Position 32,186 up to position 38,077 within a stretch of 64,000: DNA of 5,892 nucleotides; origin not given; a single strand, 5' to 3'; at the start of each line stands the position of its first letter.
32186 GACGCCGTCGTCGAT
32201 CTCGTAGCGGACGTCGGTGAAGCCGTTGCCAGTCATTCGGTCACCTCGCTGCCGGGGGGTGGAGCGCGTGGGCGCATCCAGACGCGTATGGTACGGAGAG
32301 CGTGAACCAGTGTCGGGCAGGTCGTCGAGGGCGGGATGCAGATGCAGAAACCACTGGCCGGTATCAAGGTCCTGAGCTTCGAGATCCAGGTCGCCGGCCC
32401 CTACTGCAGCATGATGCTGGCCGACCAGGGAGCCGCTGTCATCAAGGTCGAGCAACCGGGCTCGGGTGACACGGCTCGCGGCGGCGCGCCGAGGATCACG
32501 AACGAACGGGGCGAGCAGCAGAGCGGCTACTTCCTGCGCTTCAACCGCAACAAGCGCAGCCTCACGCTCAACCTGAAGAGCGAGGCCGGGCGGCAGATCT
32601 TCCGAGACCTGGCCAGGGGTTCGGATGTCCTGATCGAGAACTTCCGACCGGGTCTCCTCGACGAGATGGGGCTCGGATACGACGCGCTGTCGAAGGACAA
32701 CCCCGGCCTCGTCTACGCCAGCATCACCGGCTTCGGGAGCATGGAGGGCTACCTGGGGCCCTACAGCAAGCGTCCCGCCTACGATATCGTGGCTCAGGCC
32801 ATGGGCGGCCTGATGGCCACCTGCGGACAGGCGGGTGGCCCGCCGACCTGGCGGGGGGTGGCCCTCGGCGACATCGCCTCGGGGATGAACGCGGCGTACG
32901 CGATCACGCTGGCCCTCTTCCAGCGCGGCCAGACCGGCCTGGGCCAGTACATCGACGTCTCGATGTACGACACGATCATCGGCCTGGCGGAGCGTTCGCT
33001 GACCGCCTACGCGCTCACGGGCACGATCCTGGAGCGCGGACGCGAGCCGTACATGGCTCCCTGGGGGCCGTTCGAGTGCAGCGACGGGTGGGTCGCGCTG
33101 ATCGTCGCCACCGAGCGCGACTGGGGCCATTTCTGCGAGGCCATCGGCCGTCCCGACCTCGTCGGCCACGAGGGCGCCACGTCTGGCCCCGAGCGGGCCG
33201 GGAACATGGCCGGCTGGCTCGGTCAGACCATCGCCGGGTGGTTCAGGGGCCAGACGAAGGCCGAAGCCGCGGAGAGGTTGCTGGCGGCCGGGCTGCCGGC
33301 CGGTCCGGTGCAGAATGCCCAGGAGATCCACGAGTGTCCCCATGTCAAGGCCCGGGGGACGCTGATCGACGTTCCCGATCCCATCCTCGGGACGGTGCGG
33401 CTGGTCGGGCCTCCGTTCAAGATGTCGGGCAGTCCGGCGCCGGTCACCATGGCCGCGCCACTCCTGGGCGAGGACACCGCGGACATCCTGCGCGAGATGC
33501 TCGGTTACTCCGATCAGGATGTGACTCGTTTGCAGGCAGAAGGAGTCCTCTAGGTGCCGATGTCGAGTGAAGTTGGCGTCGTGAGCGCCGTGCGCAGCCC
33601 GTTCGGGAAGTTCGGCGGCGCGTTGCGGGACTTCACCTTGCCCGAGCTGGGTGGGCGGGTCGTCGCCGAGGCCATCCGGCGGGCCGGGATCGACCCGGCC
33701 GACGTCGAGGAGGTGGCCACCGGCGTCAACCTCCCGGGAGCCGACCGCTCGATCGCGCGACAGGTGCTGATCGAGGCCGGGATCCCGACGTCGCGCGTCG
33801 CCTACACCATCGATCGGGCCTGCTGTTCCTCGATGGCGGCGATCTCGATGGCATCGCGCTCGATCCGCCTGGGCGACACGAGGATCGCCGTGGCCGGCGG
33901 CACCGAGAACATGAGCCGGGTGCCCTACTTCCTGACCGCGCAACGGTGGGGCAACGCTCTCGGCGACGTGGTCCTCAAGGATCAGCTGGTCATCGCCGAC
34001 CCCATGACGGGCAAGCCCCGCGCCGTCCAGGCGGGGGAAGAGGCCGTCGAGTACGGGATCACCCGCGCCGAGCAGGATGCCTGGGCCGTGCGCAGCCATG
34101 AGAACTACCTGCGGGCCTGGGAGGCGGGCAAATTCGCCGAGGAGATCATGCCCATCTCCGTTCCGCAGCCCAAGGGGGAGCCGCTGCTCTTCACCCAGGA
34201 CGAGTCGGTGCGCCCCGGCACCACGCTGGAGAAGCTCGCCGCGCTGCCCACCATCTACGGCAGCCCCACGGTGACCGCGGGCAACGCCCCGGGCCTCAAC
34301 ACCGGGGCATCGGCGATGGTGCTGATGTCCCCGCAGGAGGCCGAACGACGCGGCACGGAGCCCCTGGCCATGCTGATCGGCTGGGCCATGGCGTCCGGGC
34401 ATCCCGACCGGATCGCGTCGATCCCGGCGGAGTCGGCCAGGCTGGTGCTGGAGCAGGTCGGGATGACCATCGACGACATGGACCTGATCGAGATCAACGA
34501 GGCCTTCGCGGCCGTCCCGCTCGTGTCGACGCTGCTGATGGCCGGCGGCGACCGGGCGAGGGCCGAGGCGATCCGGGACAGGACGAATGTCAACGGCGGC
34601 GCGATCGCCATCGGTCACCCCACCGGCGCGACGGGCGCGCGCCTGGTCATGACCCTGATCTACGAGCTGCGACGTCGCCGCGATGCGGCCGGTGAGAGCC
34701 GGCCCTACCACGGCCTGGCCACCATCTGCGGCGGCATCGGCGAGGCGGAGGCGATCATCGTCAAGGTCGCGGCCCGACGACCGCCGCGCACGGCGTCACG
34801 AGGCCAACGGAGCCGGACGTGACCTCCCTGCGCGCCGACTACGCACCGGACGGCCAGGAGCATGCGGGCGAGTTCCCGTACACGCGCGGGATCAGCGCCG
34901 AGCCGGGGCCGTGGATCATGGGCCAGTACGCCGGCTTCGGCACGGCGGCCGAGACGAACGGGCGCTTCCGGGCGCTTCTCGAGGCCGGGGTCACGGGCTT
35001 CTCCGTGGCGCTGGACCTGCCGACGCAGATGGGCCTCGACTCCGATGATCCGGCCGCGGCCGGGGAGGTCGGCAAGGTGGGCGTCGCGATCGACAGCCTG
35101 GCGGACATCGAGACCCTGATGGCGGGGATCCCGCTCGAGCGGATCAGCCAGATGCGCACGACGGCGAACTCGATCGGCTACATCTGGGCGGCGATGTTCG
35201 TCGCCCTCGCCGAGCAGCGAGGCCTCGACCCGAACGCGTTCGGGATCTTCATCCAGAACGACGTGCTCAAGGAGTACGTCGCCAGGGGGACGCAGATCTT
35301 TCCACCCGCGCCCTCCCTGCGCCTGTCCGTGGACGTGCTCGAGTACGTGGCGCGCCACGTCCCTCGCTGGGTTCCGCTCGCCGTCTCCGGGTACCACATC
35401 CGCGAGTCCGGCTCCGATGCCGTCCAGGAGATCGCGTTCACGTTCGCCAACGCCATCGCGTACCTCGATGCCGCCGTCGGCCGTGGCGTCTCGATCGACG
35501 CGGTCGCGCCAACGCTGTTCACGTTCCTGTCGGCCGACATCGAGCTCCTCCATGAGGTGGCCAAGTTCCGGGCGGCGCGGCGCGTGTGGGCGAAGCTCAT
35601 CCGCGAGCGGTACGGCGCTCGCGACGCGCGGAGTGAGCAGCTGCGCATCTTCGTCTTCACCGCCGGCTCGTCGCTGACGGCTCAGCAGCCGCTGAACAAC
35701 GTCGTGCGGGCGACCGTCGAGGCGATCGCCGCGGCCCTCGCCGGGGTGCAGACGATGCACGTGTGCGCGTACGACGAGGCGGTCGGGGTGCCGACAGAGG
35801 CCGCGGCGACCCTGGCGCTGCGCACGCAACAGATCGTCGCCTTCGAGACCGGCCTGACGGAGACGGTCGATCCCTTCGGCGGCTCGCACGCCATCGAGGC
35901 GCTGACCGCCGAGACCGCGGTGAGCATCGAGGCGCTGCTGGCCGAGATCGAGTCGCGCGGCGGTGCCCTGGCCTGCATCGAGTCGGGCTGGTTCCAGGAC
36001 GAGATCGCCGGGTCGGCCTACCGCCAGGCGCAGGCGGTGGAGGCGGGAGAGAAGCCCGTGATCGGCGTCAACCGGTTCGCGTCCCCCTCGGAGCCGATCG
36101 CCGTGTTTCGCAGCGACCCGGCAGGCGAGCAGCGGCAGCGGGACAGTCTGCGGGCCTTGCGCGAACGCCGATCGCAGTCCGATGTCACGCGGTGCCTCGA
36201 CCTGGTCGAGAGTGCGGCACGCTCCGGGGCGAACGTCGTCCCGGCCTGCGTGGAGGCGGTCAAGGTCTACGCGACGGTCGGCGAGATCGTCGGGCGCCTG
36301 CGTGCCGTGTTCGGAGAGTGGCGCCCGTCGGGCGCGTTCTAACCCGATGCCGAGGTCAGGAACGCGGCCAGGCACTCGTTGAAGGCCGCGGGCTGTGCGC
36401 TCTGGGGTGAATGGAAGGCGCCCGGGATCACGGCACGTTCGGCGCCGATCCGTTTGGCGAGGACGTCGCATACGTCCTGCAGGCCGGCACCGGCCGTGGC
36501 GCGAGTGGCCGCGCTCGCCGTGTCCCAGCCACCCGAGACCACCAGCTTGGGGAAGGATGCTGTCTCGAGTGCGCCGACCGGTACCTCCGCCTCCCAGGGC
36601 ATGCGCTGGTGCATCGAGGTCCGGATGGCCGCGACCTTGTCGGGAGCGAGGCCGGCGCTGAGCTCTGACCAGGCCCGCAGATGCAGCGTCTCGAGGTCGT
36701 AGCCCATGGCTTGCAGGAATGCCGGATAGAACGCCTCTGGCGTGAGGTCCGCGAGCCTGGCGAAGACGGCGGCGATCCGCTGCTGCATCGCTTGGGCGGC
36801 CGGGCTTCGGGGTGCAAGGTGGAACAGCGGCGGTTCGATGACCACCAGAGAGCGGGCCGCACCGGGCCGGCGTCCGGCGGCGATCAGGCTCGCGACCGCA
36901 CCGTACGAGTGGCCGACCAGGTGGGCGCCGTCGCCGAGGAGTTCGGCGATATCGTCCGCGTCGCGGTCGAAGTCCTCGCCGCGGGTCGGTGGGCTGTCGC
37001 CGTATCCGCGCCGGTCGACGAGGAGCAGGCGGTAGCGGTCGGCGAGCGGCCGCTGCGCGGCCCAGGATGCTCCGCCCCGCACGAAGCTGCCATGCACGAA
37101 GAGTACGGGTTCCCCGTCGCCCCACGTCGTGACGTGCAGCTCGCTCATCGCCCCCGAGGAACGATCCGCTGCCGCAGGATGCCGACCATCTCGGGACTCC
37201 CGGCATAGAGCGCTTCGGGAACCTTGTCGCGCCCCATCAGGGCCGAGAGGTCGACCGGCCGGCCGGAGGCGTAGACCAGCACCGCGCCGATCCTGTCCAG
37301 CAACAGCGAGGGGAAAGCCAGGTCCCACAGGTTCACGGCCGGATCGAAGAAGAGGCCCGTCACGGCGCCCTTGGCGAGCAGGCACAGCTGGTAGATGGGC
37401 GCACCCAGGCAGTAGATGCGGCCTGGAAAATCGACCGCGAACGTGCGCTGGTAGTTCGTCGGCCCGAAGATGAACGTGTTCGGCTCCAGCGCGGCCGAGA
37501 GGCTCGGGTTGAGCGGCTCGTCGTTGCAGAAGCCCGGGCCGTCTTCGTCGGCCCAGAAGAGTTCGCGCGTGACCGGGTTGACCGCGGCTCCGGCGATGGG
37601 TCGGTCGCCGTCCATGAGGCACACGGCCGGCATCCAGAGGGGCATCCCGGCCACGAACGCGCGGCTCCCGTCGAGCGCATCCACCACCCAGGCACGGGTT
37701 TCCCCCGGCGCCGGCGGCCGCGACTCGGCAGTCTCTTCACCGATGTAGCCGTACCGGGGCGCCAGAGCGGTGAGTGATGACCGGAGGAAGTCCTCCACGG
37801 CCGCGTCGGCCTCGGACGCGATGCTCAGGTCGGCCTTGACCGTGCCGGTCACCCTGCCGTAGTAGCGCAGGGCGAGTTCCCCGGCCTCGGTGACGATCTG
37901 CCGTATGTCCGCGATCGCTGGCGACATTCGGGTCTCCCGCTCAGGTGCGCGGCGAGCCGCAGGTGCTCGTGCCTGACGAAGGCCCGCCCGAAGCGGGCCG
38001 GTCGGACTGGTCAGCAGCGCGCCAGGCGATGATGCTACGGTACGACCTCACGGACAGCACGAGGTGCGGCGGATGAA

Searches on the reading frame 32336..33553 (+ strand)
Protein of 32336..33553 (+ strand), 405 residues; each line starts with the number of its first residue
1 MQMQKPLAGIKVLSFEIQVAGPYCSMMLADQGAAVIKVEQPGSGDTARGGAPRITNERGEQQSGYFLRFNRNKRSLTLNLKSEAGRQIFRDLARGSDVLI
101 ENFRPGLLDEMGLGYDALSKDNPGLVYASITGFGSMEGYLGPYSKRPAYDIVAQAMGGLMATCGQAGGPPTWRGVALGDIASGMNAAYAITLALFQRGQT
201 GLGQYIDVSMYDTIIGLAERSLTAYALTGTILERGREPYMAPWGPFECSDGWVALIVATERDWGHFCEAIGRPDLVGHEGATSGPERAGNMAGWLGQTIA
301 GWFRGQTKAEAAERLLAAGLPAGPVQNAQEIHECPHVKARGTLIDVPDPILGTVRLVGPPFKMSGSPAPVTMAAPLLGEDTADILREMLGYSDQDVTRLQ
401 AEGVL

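Call 6: search_protein_families(library=pfam, proteins=[window:32336-33553:+], max_evalue=0.01)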
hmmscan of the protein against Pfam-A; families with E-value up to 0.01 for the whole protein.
window:32336-33553:+ (405 aa): 1 family
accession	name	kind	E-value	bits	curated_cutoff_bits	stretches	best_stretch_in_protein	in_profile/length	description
PF02515.22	CoA_transf_3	-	1.6e-119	399.8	23.3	1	7-381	1-366/366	CoA-transferase family III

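Call 7: search_protein_families(library=ncbifam, proteins=[window:32336-33553:+], max_evalue=0.01)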
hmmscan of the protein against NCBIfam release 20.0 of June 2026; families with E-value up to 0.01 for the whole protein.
window:32336-33553:+ (405 aa): 7 families
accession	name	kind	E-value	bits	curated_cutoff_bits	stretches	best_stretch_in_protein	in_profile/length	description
NF041294.1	Scnl_mescCoAtase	equivalog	2.7e-90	303.3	700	1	7-385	4-380/381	succinyl-CoA:mesaconate CoA-transferase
NF003809.0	PRK05398.1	subfamily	4.7e-85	285.7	442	2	3-218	1-208/416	formyl-CoA transferase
TIGR03253.1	oxalate_frc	equivalog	3.7e-83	279.5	504.2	2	5-219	2-208/416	formyl-CoA transferase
NF052585.1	SucGlutTfsCaiB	equivalog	9.1e-74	248.4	750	1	3-388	4-388/394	succinate--glutarate CoA-transferase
NF008511.0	PRK11430.1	equivalog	1.3e-63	215.5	522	1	4-387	7-378/381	CoA:oxalate CoA-transferase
NF002914.1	PRK03525.1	equivalog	4.8e-46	157.5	413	1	6-404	9-396/400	L-carnitine CoA-transferase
TIGR04253.1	mesacon_CoA_iso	equivalog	4.8e-17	62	725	1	7-404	3-399/403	2-methylfumaryl-CoA isomerase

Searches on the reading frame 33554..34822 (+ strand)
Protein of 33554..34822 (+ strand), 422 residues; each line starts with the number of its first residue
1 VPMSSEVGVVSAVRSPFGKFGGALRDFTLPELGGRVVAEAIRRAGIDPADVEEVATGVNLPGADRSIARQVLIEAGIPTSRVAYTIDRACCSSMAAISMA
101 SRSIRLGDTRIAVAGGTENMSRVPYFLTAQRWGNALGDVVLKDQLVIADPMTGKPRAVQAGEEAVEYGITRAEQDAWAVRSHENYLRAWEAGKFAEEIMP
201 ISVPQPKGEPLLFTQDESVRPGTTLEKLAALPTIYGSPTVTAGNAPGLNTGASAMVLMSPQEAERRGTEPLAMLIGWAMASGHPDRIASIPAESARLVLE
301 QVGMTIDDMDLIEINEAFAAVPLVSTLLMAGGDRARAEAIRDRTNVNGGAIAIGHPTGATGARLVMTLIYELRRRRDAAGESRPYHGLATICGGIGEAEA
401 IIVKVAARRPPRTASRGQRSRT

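Call 6: search_protein_families(library=pfam, proteins=[window:33554-34822:+], max_evalue=0.01)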
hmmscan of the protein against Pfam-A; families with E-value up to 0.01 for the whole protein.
window:33554-34822:+ (422 aa): 5 families
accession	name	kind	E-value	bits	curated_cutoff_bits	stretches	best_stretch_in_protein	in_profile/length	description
PF00108.29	Thiolase_N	-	2.5e-69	234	26.4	1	7-259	1-258/260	Thiolase, N-terminal domain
PF02803.24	Thiolase_C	-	2.6e-31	108.3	27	1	269-404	2-122/123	Thiolase, C-terminal domain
PF00109.32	ketoacyl-synt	-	1.2e-09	38.6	20.8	1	83-133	167-217/252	Beta-ketoacyl synthase, N-terminal domain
PF22691.2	Thiolase_C_1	-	6.1e-05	23.2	28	0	291-403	20-141/144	Thiolase C-terminal domain-like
PF01869.26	BcrAD_BadFG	-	0.0015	18.6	31.5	1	35-120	46-119/271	BadF/BadG/BcrA/BcrD ATPase family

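Call 7: search_protein_families(library=ncbifam, proteins=[window:33554-34822:+], max_evalue=0.01)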
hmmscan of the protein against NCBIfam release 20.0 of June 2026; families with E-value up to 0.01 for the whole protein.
window:33554-34822:+ (422 aa): 55 families (the best 25 are shown)
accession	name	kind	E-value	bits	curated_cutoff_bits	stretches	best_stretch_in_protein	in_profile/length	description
TIGR01930.1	AcCoA-C-Actrans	subfamily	1.3e-113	379.9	240.55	1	9-404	1-385/385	acetyl-CoA C-acyltransferase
NF006086.0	PRK08235.1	equivalog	1e-110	370.6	526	1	8-405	5-392/393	acetyl-CoA C-acetyltransferase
NF006552.0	PRK09051.1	subfamily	2.1e-96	323.6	565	1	3-403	2-392/395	beta-ketothiolase BktB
NF004853.0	PRK06205.1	subfamily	2.7e-94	316.5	551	1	6-404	3-401/404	acetyl-CoA C-acetyltransferase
NF042999.1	bketothiol_BktB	equivalog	3.2e-91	306.5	725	1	3-402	1-390/394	beta-ketothiolase BktB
NF004206.0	PRK05656.1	subfamily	7.9e-86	288.5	688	1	6-402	3-389/392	acetyl-CoA C-acetyltransferase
NF006551.0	PRK09050.1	subfamily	4.6e-80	269.6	605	1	6-404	3-399/401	3-oxoadipyl-CoA thiolase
NF042967.1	AcCoAtase_PhaA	equivalog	1e-79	268.5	740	1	6-403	3-393/396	acetyl-CoA acetyltransferase PhaA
TIGR02430.1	pcaF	equivalog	2.1e-78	264.2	597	1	6-403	2-397/400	3-oxoadipyl-CoA thiolase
NF006001.0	PRK08131.1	equivalog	6.5e-71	239.3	622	1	11-403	8-397/401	3-oxoadipyl-CoA thiolase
NF005404.0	PRK06954.1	subfamily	3.9e-69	233.6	687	1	5-404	7-395/397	acetyl-CoA C-acetyltransferase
NF005033.0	PRK06445.1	equivalog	1.6e-68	231.7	511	1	26-403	30-392/395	acetyl-CoA C-acetyltransferase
NF005152.0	PRK06633.1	equivalog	7.3e-68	228.9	675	1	4-401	2-387/392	acetyl-CoA C-acetyltransferase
NF006516.0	PRK08963.1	equivalog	2e-67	227.9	560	2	146-404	174-434/436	acetyl-CoA C-acyltransferase FadI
NF005077.0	PRK06504.1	subfamily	2.7e-67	227.6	590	1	7-404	4-388/390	acetyl-CoA C-acetyltransferase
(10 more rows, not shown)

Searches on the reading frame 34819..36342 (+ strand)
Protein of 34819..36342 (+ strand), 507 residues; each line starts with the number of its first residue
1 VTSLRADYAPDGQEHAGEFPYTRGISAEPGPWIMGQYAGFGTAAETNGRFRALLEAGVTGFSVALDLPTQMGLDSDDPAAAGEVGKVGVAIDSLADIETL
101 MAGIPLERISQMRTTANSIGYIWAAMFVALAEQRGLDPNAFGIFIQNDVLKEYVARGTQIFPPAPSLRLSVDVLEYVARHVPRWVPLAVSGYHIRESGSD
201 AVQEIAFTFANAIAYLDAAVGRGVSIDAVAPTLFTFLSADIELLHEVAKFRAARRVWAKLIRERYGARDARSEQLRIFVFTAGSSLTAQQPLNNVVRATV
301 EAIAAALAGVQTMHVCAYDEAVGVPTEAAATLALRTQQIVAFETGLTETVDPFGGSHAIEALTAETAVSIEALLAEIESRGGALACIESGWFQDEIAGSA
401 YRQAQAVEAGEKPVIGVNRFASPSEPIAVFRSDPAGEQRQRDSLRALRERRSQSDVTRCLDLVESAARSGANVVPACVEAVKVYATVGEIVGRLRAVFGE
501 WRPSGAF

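Call 6: search_protein_families(library=pfam, proteins=[window:34819-36342:+], max_evalue=0.01)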
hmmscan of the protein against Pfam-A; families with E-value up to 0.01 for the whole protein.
window:34819-36342:+ (507 aa): 1 family
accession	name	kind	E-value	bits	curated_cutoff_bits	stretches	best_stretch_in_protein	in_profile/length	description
PF01642.28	MM_CoA_mutase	-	3.5e-173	577.3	22.1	1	11-499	23-512/512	Methylmalonyl-CoA mutase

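Call 7: search_protein_families(library=ncbifam, proteins=[window:34819-36342:+], max_evalue=0.01)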
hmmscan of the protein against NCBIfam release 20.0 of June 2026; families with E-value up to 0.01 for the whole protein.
window:34819-36342:+ (507 aa): 4 families
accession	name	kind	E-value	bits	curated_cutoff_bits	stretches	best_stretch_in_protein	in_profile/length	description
TIGR00641.1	acid_CoA_mut_N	subfamily_domain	6.6e-163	542.7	303.8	1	11-502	27-523/528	methylmalonyl-CoA mutase N-terminal domain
NF006944.0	PRK09426.1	equivalog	1.1e-139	466.6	876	1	14-502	60-552/721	methylmalonyl-CoA mutase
NF045497.1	IsobCoAmut_IcmF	equivalog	7.1e-70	236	1500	2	145-502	712-1073/1076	fused isobutyryl-CoA mutase/GTPase IcmF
TIGR00642.1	mmCoA_mut_beta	equivalog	6.2e-37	127.1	617.25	1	83-450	120-488/620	methylmalonyl-CoA mutase small subunit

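Call 97: search_dna_similar(query=window:34819-36342:+, collection=plasmids, mode=protein, max_rows=15)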
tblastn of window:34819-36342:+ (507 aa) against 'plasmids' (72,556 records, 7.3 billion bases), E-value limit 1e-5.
Records with a match: 432; places in all: 483; records where one place covers at least 80% of the query: 420.
Best place of each record, by identity: <60% 432.
By first word of the organism name: Rhizobium 129; Sinorhizobium 97; Burkholderia 38; Streptomyces 14; Azospirillum 14; Sphingobium 14; Mesorhizobium 11; Paraburkholderia 9; Ensifer 9; Shinella 8; and 55 more.
By predicted mobility (MOB-suite, as given by PLSDB): non-mobilizable 253; conjugative 104; mobilizable 75.
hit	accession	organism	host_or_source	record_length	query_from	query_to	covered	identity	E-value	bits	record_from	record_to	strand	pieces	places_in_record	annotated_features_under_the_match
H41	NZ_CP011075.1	Brevibacillus laterosporus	Oryza sativa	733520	17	502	96%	51.6%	1e-147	474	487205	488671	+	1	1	methylmalonyl-CoA mutase family protein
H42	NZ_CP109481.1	Streptomyces sp. NBC_01450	-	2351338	17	507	97%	47.7%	1e-130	425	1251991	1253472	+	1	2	none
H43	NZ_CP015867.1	Streptomyces parvulus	-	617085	8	507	99%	46.8%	2e-131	427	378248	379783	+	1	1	methylmalonyl-CoA mutase family protein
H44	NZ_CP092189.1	Deinococcus sp. KNUC1210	Setaria viridis,cell ...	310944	7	501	98%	47.1%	1e-133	434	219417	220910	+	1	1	methylmalonyl-CoA mutase family protein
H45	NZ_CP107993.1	Streptomyces canus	-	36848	17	507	97%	47.3%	1e-131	429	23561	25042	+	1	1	methylmalonyl-CoA mutase family protein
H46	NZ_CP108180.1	Streptomyces canus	-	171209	17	507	97%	47.3%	1e-131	429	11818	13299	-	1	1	methylmalonyl-CoA mutase family protein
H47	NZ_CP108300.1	Streptomyces canus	-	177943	17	507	97%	47.3%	1e-131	429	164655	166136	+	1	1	methylmalonyl-CoA mutase family protein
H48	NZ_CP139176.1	Streptomyces sp. CL7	soild,microorganism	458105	17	507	97%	47.3%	1e-127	417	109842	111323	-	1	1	methylmalonyl-CoA mutase family protein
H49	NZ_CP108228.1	Streptomyces canus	-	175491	17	507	97%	47.1%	5e-131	426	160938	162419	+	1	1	methylmalonyl-CoA mutase family protein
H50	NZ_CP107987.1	Streptomyces canus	-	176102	17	507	97%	47.1%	5e-131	426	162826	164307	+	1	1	methylmalonyl-CoA mutase family protein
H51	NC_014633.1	Ilyobacter polytropus DSM 2926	marine mud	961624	17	504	96%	46.8%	4e-137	444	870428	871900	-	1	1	methylmalonyl-CoA mutase family protein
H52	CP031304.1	Natrinema thermotolerans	Cell culture,Korean salt-fermented food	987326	15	503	96%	46.4%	4e-130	424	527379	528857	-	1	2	none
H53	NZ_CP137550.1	Streptomyces sp. N50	Selaginella tamariscina,cell ...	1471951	4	502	98%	45.2%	6e-119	392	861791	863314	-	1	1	record has no annotation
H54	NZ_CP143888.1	Agrobacterium deltaense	Cell culture,Plant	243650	6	507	99%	44.9%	3e-123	404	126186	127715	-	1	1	methylmalonyl-CoA mutase family protein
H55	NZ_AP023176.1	Paraburkholderia largidicola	Physopelta gutta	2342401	17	501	96%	46.1%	1e-123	405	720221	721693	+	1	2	none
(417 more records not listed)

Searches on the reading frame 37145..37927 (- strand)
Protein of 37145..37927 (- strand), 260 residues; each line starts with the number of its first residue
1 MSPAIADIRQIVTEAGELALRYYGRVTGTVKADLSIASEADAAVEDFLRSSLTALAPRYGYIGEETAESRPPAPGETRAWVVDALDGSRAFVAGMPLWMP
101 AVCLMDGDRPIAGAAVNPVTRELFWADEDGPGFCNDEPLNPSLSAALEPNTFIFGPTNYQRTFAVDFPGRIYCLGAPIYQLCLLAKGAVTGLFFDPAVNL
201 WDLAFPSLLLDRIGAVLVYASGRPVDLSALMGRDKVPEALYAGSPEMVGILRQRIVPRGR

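Call 6: search_protein_families(library=pfam, proteins=[window:37145-37927:-], max_evalue=0.01)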
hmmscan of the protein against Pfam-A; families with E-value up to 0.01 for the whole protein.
window:37145-37927:- (260 aa): 1 family
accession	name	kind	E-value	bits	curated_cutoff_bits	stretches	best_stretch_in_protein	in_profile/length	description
PF00459.30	Inositol_P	-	2.1e-22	80.3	27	1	10-229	11-247/271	Inositol monophosphatase family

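Call 7: search_protein_families(library=ncbifam, proteins=[window:37145-37927:-], max_evalue=0.01)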
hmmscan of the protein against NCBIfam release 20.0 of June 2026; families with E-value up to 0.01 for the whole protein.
window:37145-37927:- (260 aa): 5 families
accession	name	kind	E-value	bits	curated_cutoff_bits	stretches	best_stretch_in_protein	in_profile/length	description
TIGR02067.1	his_9_HisN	equivalog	1.9e-30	106.2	275.15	1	9-226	6-230/252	histidinol-phosphatase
TIGR01331.1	bisphos_cysQ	equivalog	6.2e-17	62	228.8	1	7-130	4-129/250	3'(2'),5'-bisphosphate nucleotidase CysQ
NF009321.0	PRK12676.1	equivalog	1.9e-12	46.8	264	1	35-228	42-237/264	bifunctional fructose-bisphosphatase/inositol-phosphate phosphatase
NF008182.0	PRK10931.1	equivalog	7.6e-08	31.7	379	1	7-128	4-128/246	3'(2'),5'-bisphosphate nucleotidase CysQ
NF008027.1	PRK10757.1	equivalog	0.00014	20.8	332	1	38-150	45-151/267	inositol-1-monophosphatase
